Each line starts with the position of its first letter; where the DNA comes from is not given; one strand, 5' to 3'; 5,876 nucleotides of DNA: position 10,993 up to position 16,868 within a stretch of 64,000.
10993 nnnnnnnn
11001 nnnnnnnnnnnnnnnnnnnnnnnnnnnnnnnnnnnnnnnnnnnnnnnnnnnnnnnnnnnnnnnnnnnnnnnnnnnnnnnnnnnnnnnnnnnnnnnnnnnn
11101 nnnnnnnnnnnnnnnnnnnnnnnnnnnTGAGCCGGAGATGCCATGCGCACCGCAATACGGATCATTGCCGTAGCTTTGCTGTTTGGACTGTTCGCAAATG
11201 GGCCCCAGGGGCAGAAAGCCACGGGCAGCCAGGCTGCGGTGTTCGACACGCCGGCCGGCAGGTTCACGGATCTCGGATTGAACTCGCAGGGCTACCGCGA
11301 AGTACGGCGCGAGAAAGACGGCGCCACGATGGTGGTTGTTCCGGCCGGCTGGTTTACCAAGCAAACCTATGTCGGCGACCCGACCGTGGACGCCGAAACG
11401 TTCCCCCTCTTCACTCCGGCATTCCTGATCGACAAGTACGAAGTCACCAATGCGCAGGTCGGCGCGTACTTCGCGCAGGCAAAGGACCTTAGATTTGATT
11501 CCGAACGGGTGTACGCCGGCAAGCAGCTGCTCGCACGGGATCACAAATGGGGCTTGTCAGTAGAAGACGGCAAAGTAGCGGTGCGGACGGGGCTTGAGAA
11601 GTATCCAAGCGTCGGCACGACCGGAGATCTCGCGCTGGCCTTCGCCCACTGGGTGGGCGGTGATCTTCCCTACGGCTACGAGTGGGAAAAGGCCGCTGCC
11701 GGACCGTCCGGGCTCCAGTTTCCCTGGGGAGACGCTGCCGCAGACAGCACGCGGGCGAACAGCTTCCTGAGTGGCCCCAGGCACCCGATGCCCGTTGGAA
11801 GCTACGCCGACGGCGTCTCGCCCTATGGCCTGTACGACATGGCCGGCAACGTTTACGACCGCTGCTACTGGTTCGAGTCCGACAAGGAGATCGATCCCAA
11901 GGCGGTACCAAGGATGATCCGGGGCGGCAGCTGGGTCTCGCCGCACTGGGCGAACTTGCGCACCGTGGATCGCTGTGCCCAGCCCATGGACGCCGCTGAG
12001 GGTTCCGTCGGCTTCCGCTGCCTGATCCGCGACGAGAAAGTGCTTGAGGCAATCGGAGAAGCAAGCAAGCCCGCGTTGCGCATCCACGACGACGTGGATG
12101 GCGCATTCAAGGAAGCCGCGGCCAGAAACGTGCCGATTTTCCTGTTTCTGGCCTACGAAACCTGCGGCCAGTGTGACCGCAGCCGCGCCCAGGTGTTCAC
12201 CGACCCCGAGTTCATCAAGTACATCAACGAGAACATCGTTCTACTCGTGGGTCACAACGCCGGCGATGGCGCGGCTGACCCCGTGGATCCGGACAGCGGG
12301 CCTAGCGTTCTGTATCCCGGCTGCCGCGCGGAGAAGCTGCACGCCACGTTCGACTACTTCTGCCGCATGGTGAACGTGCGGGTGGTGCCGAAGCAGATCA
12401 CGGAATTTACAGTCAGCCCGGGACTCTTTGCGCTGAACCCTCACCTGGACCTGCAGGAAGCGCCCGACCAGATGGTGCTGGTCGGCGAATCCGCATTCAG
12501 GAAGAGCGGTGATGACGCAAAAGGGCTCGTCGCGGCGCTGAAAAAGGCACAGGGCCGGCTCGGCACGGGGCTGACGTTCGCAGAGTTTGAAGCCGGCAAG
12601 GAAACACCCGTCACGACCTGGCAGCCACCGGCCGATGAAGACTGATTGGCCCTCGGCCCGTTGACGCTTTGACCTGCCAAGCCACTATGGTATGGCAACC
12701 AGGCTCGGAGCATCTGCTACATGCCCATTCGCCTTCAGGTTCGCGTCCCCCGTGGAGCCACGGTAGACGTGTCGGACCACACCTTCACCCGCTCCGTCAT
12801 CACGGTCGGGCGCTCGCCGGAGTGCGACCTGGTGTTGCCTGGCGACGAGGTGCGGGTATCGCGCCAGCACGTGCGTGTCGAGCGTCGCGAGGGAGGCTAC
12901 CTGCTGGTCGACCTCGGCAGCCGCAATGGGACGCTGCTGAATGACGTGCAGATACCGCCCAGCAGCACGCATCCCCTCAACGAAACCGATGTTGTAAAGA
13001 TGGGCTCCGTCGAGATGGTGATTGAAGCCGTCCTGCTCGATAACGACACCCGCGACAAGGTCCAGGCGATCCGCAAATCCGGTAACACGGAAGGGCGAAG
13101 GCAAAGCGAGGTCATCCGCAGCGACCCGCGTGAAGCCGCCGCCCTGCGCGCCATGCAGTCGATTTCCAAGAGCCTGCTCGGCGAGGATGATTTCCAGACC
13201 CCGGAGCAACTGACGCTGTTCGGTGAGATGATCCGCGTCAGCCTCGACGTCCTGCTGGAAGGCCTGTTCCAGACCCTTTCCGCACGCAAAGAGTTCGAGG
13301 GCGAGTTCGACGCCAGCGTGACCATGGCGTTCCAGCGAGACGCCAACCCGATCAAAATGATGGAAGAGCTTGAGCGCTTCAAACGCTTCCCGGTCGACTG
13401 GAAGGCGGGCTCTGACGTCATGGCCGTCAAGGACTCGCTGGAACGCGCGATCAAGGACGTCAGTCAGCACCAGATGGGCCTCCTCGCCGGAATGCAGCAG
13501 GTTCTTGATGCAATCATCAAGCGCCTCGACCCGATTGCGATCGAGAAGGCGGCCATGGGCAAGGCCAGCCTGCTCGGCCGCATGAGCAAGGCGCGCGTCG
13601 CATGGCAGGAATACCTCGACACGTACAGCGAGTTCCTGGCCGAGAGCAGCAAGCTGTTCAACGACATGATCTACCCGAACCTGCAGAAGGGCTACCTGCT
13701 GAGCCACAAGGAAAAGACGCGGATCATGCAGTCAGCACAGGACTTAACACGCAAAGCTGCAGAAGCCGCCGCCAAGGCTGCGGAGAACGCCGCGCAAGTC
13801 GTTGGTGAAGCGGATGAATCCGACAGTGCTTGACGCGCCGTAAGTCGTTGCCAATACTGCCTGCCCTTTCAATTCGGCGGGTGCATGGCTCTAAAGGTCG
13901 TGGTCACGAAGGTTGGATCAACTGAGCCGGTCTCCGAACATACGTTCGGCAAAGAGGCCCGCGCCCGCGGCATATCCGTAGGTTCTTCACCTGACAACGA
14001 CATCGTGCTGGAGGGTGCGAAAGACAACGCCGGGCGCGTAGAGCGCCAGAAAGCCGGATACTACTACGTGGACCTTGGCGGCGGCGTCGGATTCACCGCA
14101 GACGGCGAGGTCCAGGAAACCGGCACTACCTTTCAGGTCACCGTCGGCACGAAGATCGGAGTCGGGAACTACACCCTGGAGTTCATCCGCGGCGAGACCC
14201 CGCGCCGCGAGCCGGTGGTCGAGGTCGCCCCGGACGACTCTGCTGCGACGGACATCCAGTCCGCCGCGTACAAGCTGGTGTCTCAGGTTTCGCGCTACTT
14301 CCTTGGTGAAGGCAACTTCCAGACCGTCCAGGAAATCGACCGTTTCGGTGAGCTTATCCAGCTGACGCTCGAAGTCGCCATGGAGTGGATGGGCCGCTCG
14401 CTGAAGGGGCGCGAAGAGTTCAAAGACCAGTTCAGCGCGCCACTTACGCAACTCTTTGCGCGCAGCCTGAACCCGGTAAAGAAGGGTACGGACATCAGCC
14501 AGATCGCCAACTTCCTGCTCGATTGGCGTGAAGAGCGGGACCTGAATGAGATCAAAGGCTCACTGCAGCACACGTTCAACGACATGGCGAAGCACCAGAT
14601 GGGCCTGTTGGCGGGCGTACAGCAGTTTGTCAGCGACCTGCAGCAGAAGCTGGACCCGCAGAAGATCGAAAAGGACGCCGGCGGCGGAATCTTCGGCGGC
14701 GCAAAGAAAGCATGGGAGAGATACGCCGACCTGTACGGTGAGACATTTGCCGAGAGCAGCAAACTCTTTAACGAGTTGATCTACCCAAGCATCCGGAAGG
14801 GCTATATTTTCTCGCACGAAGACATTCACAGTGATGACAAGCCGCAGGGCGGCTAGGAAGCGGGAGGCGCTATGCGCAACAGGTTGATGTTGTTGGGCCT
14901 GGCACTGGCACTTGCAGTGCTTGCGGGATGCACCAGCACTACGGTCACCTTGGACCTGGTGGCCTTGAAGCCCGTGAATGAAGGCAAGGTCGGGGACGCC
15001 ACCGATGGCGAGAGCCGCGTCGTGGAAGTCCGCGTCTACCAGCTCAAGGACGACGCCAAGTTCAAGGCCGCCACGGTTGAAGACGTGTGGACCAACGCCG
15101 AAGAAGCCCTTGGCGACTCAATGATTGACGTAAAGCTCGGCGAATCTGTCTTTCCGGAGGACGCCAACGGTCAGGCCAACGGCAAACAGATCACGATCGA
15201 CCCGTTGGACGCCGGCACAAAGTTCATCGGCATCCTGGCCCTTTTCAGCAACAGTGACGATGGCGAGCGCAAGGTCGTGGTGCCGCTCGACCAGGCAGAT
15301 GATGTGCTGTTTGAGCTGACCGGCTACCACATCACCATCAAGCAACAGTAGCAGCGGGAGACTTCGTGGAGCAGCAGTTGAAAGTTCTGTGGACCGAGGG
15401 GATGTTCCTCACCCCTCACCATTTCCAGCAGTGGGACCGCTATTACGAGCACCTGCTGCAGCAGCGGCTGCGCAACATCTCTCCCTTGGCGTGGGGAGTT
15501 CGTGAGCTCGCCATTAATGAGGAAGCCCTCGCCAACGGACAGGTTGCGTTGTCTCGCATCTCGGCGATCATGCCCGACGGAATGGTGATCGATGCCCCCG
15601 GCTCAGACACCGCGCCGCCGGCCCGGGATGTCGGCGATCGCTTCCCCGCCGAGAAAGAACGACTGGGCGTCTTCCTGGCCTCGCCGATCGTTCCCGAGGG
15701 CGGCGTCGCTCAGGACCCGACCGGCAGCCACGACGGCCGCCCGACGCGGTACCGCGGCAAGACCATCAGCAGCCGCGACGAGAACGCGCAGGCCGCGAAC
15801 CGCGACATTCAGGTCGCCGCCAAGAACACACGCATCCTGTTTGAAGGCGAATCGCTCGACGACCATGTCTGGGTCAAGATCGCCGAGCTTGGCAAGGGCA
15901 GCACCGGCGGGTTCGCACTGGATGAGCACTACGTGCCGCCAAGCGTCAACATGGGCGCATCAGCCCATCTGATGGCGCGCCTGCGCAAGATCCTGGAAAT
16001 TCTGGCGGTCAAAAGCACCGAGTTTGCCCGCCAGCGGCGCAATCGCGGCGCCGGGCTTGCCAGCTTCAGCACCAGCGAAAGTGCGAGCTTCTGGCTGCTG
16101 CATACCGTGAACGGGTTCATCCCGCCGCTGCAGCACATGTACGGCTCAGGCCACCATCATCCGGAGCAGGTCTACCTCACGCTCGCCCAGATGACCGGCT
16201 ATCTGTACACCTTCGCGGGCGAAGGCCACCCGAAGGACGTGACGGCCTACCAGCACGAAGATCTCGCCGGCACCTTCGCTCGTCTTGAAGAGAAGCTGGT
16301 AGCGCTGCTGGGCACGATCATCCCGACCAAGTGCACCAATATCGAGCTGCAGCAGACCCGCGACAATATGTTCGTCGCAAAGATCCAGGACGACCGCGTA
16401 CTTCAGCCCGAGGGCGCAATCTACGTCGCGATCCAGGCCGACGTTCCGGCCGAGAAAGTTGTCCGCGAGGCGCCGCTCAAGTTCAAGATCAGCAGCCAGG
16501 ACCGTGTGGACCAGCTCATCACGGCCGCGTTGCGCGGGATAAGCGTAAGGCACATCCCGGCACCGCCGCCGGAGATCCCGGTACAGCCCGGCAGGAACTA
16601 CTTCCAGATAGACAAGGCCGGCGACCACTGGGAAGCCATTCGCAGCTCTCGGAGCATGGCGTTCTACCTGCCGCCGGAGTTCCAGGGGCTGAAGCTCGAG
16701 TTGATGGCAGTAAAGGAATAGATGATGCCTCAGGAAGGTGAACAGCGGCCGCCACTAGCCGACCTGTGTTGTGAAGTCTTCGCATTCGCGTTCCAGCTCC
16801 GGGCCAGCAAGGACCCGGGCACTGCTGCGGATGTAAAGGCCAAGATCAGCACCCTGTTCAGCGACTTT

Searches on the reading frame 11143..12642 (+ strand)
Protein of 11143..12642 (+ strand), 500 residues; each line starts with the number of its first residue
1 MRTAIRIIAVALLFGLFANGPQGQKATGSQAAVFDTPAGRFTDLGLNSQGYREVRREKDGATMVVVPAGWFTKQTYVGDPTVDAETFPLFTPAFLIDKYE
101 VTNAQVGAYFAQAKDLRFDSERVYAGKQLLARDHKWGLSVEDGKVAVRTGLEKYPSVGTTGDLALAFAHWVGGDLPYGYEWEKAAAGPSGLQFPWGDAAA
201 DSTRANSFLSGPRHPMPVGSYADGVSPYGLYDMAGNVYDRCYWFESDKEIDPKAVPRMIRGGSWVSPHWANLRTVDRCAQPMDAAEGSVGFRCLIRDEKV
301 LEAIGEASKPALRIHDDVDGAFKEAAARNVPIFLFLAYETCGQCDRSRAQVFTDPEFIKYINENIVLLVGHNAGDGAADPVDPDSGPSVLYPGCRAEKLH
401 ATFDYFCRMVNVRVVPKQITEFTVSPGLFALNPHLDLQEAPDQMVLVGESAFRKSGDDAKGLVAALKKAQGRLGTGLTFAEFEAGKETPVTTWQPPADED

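Call 23: search_protein_families(library=pfam, proteins=[window:11143-12642:+], max_evalue=0.0001)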
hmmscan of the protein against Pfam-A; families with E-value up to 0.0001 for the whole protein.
window:11143-12642:+ (500 aa): 2 families
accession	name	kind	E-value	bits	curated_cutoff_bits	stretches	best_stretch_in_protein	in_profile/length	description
PF03781.23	FGE-sulfatase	-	9.4e-27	94.7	23.3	1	61-294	3-254/255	Sulfatase-modifying factor enzyme 1-like domain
PF13899.12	Thioredoxin_7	-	2.4e-07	31.2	27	1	314-368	2-56/83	Thioredoxin-like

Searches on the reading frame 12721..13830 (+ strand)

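Call 23: search_protein_families(library=pfam, proteins=[window:12721-13830:+], max_evalue=0.0001)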
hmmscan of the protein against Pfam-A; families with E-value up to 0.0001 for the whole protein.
window:12721-13830:+ (370 aa): 3 families
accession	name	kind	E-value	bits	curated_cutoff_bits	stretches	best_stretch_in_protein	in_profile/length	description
PF20232.3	T6SS_FHA_C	-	5.7e-24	85.3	23.7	1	168-323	19-175/180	C-terminal domain of Type VI secretion system FHA protein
PF00498.31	FHA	-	1.7e-18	67.3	20.7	1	27-95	1-67/67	FHA domain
PF16697.10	Yop-YscD_cpl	-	5.1e-13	49.5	33.2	1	24-102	16-91/94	Inner membrane component of T3SS, cytoplasmic domain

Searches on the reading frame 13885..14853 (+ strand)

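Call 23: search_protein_families(library=pfam, proteins=[window:13885-14853:+], max_evalue=0.0001)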
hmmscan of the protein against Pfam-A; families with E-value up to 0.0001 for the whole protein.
window:13885-14853:+ (323 aa): 1 family
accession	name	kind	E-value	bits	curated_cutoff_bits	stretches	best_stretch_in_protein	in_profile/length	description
PF20232.3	T6SS_FHA_C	-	1.6e-18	67.6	23.7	1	161-299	25-169/180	C-terminal domain of Type VI secretion system FHA protein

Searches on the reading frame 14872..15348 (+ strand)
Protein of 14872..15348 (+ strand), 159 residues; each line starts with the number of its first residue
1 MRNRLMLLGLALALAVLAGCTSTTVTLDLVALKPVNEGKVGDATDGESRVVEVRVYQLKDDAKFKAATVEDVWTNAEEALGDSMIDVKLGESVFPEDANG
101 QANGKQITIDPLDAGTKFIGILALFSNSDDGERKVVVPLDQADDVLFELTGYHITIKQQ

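Call 69: search_protein_families(library=pfam, proteins=[window:14872-15348:+], max_evalue=0.01)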
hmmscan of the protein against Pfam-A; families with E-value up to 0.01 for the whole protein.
window:14872-15348:+ (159 aa): 1 family
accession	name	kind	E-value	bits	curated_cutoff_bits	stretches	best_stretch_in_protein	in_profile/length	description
PF12790.13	T6SS-SciN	-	5.1e-15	55.7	27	1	23-149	1-110/120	Type VI secretion lipoprotein, VasD, EvfM, TssJ, VC_A0113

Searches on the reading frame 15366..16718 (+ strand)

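Call 23: search_protein_families(library=pfam, proteins=[window:15366-16718:+], max_evalue=0.0001)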
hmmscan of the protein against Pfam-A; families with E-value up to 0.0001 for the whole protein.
window:15366-16718:+ (451 aa): 1 family
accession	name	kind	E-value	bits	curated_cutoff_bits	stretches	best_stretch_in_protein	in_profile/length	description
PF05936.17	T6SS_VasE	-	3e-128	428.7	23.4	1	19-449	1-429/429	Bacterial Type VI secretion, VC_A0110, EvfL, ImpJ, VasE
